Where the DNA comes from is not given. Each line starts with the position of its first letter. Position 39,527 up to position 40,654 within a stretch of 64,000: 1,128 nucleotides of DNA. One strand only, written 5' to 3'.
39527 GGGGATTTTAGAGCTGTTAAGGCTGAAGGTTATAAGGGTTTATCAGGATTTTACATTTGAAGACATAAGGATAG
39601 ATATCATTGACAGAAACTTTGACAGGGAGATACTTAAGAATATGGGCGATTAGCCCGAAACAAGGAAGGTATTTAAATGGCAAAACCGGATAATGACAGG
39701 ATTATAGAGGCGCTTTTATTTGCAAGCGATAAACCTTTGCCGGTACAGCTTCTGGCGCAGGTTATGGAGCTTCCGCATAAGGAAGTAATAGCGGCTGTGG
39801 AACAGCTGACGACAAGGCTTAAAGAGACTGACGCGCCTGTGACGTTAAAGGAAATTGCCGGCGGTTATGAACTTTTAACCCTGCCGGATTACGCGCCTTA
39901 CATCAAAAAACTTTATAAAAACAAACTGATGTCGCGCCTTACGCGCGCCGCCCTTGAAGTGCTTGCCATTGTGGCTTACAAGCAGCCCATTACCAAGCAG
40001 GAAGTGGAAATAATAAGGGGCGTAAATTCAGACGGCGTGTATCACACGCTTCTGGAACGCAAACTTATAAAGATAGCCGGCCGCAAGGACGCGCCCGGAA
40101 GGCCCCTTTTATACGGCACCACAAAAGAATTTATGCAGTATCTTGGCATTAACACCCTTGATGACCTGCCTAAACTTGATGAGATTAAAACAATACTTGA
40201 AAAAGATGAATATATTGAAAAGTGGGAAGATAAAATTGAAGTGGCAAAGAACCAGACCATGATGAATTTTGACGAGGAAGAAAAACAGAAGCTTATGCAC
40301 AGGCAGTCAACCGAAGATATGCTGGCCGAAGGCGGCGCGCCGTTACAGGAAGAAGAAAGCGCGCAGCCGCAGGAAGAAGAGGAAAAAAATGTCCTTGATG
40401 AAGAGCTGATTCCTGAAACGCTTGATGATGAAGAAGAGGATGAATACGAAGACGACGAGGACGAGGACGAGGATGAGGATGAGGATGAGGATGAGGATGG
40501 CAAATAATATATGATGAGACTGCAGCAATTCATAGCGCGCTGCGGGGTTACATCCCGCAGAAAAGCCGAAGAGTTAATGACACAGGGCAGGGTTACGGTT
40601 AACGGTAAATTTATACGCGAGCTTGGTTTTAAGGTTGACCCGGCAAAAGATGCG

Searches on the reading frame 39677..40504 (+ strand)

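Call 18: search_protein_families(library=pfam, proteins=[window:39677-40504:+], max_evalue=0.001)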
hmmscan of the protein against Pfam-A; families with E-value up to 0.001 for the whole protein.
window:39677-40504:+ (276 aa): 1 family
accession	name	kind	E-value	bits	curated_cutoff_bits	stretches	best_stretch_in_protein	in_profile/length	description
PF04079.22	SMC_ScpB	-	2.3e-55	187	27.4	1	9-167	2-160/160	Segregation and condensation complex subunit ScpB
